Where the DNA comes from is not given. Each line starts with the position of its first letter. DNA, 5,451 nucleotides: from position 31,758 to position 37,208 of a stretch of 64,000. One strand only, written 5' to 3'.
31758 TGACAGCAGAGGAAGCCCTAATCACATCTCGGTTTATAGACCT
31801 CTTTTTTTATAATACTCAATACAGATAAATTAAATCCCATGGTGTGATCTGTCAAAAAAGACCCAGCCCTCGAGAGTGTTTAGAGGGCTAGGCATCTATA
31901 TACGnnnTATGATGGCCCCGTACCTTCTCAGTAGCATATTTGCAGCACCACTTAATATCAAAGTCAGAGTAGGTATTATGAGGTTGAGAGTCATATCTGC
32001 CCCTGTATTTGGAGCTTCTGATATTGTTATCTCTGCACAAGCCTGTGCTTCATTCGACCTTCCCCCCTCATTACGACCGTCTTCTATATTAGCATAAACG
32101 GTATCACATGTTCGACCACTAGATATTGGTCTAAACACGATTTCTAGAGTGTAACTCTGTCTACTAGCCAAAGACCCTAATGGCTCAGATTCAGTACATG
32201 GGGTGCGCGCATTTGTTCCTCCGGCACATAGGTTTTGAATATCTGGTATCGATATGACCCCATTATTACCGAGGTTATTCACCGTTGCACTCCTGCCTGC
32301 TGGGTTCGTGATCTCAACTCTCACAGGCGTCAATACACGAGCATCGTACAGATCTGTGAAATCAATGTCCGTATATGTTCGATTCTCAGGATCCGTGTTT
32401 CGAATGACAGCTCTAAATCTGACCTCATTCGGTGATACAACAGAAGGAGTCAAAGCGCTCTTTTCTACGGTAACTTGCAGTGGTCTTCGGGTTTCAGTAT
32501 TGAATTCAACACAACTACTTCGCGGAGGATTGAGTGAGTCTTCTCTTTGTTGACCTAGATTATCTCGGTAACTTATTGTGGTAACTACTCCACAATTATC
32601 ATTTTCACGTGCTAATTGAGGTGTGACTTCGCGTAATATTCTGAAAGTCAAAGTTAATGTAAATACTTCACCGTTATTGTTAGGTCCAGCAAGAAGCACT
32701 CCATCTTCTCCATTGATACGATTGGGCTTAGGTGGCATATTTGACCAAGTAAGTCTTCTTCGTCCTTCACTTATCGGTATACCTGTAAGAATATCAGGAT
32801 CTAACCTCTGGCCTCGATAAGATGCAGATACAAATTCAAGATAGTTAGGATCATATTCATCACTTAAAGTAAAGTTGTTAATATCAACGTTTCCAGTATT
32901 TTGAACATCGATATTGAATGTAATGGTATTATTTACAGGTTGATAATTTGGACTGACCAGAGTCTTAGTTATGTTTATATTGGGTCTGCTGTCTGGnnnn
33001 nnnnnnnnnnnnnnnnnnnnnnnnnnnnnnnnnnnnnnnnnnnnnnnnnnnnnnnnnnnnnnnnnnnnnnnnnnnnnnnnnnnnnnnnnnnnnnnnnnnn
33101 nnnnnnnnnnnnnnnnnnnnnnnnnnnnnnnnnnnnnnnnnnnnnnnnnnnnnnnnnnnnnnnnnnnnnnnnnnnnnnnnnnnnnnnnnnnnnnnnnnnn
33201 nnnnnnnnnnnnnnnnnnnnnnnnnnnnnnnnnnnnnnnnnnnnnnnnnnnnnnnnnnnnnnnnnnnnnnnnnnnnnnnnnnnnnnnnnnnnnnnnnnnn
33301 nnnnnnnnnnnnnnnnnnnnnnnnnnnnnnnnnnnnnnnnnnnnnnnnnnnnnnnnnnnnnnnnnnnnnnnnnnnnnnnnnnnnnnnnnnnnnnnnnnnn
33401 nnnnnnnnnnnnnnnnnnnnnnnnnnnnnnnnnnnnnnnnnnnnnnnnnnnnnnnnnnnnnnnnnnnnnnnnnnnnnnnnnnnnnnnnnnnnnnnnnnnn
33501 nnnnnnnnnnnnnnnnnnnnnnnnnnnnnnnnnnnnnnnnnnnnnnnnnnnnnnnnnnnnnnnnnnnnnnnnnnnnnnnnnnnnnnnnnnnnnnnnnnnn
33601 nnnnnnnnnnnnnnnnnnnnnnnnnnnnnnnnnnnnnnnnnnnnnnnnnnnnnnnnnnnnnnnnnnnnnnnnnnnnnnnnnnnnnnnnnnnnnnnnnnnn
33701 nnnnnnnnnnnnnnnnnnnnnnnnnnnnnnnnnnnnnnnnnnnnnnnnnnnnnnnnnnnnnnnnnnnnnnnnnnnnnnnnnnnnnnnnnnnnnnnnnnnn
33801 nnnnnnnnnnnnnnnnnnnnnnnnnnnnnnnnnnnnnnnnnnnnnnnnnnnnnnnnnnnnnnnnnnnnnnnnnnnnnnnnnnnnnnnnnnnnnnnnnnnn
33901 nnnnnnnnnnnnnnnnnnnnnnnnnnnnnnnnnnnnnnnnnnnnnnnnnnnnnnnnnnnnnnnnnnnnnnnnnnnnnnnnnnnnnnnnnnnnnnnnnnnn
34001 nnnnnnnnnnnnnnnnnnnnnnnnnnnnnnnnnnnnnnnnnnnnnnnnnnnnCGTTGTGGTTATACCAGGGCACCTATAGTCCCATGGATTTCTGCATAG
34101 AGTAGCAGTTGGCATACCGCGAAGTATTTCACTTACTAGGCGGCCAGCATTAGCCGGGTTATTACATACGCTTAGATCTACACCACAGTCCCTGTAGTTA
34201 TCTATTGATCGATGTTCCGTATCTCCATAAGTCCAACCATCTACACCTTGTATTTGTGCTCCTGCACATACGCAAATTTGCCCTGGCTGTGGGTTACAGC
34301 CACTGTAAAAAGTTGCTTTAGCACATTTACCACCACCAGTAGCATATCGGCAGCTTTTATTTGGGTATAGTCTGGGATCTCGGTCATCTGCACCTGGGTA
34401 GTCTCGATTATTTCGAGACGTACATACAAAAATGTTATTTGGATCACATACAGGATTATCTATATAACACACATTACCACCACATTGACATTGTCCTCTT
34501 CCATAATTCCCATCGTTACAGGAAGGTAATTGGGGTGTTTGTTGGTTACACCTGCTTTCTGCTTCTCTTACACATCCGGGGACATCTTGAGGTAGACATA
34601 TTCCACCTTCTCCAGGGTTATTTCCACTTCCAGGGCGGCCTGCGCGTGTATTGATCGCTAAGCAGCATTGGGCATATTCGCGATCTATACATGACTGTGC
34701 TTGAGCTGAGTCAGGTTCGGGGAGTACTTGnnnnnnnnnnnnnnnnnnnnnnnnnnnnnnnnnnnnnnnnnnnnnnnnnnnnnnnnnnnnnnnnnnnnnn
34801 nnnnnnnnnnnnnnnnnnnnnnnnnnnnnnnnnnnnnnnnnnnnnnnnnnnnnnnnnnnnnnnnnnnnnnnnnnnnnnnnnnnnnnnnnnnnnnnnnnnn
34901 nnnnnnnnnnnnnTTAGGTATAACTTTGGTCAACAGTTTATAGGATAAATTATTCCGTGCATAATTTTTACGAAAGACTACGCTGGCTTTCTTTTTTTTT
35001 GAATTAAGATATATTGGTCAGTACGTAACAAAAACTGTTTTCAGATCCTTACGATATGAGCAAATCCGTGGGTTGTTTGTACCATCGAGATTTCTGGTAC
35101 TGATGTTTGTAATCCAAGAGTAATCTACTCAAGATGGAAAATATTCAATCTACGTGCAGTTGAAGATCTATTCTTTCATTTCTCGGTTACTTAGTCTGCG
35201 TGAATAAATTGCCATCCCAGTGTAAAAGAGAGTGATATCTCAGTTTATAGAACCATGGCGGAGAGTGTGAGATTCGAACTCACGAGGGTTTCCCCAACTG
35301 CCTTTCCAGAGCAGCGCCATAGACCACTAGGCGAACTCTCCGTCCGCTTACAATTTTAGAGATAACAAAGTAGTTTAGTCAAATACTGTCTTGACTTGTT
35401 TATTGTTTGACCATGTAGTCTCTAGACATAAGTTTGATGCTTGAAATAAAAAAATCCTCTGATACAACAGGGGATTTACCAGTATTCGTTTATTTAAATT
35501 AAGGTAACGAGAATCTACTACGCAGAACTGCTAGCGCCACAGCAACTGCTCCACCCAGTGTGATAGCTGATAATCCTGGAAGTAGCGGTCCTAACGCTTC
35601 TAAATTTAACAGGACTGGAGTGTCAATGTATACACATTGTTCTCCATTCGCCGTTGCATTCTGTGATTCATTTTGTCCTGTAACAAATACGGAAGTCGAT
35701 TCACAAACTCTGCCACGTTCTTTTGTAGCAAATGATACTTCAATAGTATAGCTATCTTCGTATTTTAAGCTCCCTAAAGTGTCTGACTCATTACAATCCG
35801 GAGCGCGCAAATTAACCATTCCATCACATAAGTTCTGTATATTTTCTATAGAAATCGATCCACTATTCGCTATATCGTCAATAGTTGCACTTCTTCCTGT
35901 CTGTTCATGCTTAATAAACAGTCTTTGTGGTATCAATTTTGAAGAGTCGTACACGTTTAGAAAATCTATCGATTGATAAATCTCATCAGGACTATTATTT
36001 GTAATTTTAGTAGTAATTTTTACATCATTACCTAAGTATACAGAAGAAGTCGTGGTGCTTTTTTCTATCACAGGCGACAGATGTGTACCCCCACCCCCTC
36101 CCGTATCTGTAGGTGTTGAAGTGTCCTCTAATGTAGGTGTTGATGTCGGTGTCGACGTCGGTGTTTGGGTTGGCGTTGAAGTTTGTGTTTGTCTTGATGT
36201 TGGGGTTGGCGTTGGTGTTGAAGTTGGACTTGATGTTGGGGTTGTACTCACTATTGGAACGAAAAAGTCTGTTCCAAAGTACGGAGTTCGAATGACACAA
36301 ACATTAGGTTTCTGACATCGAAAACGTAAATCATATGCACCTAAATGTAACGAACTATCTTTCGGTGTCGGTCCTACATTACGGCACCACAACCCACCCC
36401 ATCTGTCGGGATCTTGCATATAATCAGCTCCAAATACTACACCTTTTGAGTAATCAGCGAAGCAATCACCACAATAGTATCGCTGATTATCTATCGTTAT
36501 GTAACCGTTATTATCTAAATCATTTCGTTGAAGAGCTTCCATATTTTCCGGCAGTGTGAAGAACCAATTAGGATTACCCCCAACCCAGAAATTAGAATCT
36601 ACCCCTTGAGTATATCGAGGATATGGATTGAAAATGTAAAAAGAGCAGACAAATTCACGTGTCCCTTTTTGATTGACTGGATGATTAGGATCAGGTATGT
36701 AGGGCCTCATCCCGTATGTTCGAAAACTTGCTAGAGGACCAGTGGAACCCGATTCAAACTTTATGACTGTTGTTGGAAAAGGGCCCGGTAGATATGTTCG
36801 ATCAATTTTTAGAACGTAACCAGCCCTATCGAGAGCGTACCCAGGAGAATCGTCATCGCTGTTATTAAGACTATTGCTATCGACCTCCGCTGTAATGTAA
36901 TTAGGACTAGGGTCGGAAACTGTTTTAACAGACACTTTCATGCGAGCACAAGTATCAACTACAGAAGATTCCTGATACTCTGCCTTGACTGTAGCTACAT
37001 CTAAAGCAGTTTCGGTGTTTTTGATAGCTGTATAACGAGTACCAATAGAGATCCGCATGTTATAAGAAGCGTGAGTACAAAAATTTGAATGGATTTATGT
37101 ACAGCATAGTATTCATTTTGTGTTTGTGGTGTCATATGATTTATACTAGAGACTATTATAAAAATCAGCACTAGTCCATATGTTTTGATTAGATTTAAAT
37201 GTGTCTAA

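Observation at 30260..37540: tRNA-bracketed accessory islet encoding two paralogous Cys-rich Thr/Pro-linker surface proteins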

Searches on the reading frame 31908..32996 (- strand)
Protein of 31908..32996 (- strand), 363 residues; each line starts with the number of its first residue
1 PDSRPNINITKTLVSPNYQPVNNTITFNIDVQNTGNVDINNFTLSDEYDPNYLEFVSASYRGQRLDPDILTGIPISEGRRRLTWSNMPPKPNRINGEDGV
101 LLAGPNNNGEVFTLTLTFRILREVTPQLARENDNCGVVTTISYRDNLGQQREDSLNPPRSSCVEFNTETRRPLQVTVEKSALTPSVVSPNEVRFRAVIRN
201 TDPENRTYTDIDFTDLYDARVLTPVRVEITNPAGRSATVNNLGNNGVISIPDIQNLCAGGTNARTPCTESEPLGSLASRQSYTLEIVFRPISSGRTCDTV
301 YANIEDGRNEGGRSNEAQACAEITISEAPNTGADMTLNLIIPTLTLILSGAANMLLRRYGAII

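Call 40: find_related_loci(query=A2, collection=genome_contigs, flank=10000)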
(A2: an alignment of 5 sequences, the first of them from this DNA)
Query A2 (363 aa) in genome_contigs; peptide patterns used: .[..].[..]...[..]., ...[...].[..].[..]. (x = any residue, [..] = any of these).
55 stretches matched a pattern; 4 encode a relative of the query (tblastn E <= 1e-3); 4 distinct loci.
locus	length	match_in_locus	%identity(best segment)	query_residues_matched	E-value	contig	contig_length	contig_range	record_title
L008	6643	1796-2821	42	7-359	7e-77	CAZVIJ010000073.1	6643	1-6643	MAG TPA_asm: uncultured Candidatus Saccharibacteria bacterium isolate SRP257259_co1_129 genome assembly, contig: NODE_19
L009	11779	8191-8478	35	5-104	2e-6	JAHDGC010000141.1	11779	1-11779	MAG: Saprospiraceae bacterium isolate MAG-37 RZ_15571, whole genome shotgun sequence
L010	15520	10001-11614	26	1-258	3e-5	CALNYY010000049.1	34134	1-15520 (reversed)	MAG: uncultured Saprospiraceae bacterium isolate LOGT_bin.0157 genome assembly, contig: contig_152293, whole genome shot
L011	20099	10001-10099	50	23-56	1e-4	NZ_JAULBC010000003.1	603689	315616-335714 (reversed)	Danxiaibacter flavus strain SYSU DXS3180 NODE_3_length_603689_cov_56.606263, whole genome shotgun sequence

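Call 89: find_related_loci(query=A2, collection=metagenome_contigs, flank=10000)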
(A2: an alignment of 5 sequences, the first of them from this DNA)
Query A2 (363 aa) in metagenome_contigs; peptide patterns used: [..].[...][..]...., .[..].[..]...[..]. (x = any residue, [..] = any of these).
106 stretches matched a pattern; 1 encode a relative of the query (tblastn E <= 1e-3); 1 distinct loci.
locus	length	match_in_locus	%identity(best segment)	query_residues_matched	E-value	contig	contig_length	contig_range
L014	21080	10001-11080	60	1-359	4e-126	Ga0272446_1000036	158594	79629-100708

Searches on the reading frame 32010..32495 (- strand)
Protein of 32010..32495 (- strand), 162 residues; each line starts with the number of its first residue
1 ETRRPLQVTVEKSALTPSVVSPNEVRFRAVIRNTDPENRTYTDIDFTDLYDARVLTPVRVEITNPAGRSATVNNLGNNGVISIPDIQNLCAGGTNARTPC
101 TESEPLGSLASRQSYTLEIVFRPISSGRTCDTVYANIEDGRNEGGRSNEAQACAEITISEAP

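Call 47: search_solved_structures(query=A3, max_evalue=10, show_alignments=1)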
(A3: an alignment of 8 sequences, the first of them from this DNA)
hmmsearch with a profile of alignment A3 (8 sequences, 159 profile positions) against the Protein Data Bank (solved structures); distinct sequences matched with E-value up to 10: 2.
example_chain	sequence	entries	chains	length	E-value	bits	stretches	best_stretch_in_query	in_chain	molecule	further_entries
5vlz_EJ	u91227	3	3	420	1.8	12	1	37-72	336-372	Maturation protein A2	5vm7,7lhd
5mnt_A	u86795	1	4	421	1.9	12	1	37-72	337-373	A2 maturation protein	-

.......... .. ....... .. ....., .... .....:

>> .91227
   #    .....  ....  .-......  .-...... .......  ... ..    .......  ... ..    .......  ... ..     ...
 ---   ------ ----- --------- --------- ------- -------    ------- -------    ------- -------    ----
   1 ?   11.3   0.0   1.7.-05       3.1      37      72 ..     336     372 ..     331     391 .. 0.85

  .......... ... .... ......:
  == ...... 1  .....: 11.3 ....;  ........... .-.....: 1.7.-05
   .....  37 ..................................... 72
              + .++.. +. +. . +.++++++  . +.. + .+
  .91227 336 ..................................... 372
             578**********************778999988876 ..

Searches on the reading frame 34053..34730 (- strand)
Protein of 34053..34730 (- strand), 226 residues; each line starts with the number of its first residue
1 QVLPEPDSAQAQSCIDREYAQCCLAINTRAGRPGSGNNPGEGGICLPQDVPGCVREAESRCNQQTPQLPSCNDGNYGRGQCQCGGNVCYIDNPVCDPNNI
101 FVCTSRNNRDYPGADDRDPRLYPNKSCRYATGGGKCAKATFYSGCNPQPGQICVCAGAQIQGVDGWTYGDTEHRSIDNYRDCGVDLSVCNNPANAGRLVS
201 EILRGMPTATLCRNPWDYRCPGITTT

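Call 56: predict_structure(alignment_id=A5)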
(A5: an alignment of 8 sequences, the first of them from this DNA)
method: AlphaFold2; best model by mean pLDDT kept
length: 226 residues; sequences in the alignment: 8
mean_pLDDT: 60.3   pTM: 0.35
mean pLDDT of the five models: 60.3, 55.7, 54.4, 54.4, 48.2
residues with pLDDT >= 90: 0; 70-90: 82; 50-70: 78; < 50: 66
segments of 3 or more residues with pLDDT < 50: 1-10, 64-66, 108-119, 180-186, 196-199, 201-209, 211-226
pLDDT, mean of each block of 10 residues (from residue 1): 35 72 84 72 76 79 55 57 58 60 50 40 75 60 73 77 77 68 44 50 42 39 30
secondary structure, 60 per line:
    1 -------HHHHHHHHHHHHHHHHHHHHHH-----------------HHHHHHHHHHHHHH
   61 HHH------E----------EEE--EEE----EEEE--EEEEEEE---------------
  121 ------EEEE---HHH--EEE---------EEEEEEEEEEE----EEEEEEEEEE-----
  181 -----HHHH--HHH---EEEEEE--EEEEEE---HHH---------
elements in order: H8-29 H47-63 E81-83 E86-88 E93-96 E99-105 E127-130 E139-141 E151-161 E166-175 H186-189 E198-203 E206-211

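Call 58: search_protein_representatives(alignment_id=A5)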
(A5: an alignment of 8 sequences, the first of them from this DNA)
Query: 8 sequences, 209 profile positions. Proteins with E-value up to 0.001 (for the whole library): 28; up to 1e-10: 17; up to 1e-30: 4. The best 28 are listed.
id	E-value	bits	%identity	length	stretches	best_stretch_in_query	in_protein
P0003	7.5e-73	261.4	-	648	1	2-208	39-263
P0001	3.3e-61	223.4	-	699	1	3-209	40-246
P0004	5.8e-53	196.5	-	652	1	5-209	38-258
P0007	3.8e-32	128.4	-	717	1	102-209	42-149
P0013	1.0e-26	110.7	-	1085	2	12-208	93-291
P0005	8.3e-24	101.2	-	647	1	105-208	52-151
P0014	4.2e-20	89.1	-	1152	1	94-207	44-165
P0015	5.5e-18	82.2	-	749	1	104-209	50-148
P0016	1.5e-17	80.8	-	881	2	95-204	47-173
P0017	2.2e-15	73.7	-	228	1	99-208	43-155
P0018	3.2e-13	66.6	-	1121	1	15-207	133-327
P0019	1.1e-12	64.9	-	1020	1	12-207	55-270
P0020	1.6e-12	64.3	-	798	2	104-209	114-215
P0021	2.2e-12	63.9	-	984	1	99-206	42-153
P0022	3.2e-12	63.3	-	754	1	106-209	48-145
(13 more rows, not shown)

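Call 79: fold_search(model_id=the predicted structure, library=pdb)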
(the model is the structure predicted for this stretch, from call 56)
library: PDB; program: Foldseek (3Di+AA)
matches with E <= 10: 62; with E <= 0.001: 0
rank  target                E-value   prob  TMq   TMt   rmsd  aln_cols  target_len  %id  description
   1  7e8k_B                3.5e+00  0.06  0.11  0.12   8.1        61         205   11  Crystal structure of Proteinaceous RNase P (PRORP) from Planctomycetes bacterium GWF2_40_8 (released 2022-03-02)
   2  8a5a_X                3.7e+00  0.06  0.08  0.31   4.9        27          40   15  Structure of Arp4-Ies4-N-actin-Arp8-Ino80HSA subcomplex (A-module) of INO80 (released 2022-12-14)
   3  4v4i_S                3.7e+00  0.02  0.12  0.19  13.2        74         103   15  Crystal Structure of a 70S Ribosome-tRNA Complex Reveals Functional Interactions and Rearrangements. (released 2014-07-09)
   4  2qr1_A                3.7e+00  0.01  0.07  0.12  10.5        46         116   11  Crystal structure of the adenylate sensor from AMP-activated protein kinase in complex with ADP (released 2007-10-23)
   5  3gre                  4.0e+00  0.02  0.08  0.05   5.4        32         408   22  Crystal structure of Saccharomyces cerevisiae Vps15 WD repeat domain (released 2009-07-28)
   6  3knq_B                4.2e+00  0.02  0.08  0.10   8.2        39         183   15  Beta Turn Optimization of the Gene-3-Protein of Filamentous Phage Fd (released 2009-11-24)
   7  3knq_A                4.2e+00  0.02  0.08  0.10   8.2        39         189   15  Beta Turn Optimization of the Gene-3-Protein of Filamentous Phage Fd (released 2009-11-24)
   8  8a5o_X                5.8e+00  0.04  0.08  0.35   4.9        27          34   15  Structure of Arp4-Ies4-N-actin-Arp8-Ino80HSA subcomplex (A-module) of S. cerevisiae INO80 (released 2022-12-14)
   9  5v8f_D                6.2e+00  0.04  0.14  0.08  14.4        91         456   18  Structural basis of MCM2-7 replicative helicase loading by ORC-Cdc6 and Cdt1 (released 2017-05-10)
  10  6xyw_Au               6.2e+00  0.01  0.12  0.17  15.5       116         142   10  Structure of the plant mitochondrial ribosome (released 2020-04-15)
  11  4isv_B                6.2e+00  0.01  0.07  0.08   6.5        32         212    9  Crystal structure of the Fab FRAGMENT OF 1C2, A MONOCLONAL ANTIBODY SPECIFIC FOR POLY-GLUTAMINE (released 2013-07-03)
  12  6c08_A                6.2e+00  0.01  0.07  0.08   7.0        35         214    8  Zebrafish SLC38A9 with arginine bound in the cytosol open state (released 2018-06-20)
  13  1q0x_H                6.2e+00  0.01  0.07  0.07   6.4        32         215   12  Anti-morphine Antibody 9B1 Unliganded Form (released 2004-04-20)
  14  4ln9_B                6.2e+00  0.01  0.09  0.07  12.3        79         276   10  Crystal structure of the dehydratase domain from the terminal module of the rifamycin polyketide synthase (released 2013-12-18)
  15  5hxb_C                6.6e+00  0.02  0.09  0.06  13.9        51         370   10  Cereblon in complex with DDB1, CC-885, and GSPT1 (released 2016-06-29)
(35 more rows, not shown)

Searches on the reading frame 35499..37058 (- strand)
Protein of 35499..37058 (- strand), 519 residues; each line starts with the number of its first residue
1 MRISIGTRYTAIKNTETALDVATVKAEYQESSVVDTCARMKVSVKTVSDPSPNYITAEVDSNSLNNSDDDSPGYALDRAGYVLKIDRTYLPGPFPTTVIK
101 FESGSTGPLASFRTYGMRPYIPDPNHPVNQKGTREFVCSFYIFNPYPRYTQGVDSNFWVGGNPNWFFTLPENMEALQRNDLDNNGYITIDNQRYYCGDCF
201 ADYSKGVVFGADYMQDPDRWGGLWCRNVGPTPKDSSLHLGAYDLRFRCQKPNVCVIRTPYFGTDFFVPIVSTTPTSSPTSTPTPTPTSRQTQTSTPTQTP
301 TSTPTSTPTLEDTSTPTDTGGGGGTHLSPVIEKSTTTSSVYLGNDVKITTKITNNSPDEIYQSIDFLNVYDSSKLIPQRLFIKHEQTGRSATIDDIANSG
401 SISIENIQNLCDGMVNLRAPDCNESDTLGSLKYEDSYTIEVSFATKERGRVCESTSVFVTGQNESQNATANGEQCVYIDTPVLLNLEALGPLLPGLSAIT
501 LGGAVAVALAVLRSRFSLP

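Call 4: search_protein_families(library=pfam, proteins=[window:35499-37058:-], max_evalue=0.1)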
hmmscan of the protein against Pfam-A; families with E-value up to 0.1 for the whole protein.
window:35499-37058:- (519 aa): 0 families

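Call 5: search_protein_families(library=ncbifam, proteins=[window:35499-37058:-], max_evalue=0.1)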
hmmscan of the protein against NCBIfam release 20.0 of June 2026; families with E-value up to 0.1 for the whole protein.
window:35499-37058:- (519 aa): 0 families

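Call 22: find_encoding_contigs(protein=window:35499-37058:-, flank=10000, max_places=6)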
Protein window:35499-37058:- (519 aa): 1 contig read that carries it; 1 place shown.
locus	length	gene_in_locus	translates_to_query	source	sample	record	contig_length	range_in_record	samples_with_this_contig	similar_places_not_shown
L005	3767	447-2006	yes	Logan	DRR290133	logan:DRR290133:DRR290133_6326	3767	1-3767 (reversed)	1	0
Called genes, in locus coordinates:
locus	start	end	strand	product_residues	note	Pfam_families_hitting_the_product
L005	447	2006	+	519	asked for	-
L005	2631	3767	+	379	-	?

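Call 26: find_homologous_proteins(query=window:35499-37058:-, max_evalue=0.001)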
Query window:35499-37058:- (519 aa): 5 proteins with E <= 0.001 among 8000 candidates.
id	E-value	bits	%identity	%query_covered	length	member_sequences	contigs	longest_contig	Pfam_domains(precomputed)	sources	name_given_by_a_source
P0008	1.7e-167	577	92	57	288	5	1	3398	-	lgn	-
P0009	3.6e-5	41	65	4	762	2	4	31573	PF17164.11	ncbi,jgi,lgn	jgi:uncharacterized delta-60 repeat protein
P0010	1.5e-4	39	62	3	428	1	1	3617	-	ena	-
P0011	1.9e-4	39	-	-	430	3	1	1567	-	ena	-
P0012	6.8e-4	37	45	13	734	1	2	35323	PF13229.13,PF13385.14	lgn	-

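Call 29: find_encoding_contigs(protein=P0008, flank=10000, max_places=5)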
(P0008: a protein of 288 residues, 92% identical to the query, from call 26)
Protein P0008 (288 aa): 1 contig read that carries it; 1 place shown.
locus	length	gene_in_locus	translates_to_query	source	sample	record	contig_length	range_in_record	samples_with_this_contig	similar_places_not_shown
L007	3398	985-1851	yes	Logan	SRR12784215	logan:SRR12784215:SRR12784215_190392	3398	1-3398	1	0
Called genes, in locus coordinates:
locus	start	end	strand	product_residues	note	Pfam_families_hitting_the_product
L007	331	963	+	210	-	-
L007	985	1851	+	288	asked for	-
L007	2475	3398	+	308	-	?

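Call 88: find_related_loci(query=window:35499-37058:-, collection=metagenome_contigs, flank=10000)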
Query window:35499-37058:- (519 aa) in metagenome_contigs; peptide patterns used: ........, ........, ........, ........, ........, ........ (x = any residue, [..] = any of these).
72 stretches matched a pattern, but none encodes a relative of the query by tblastn (E <= 1e-3).
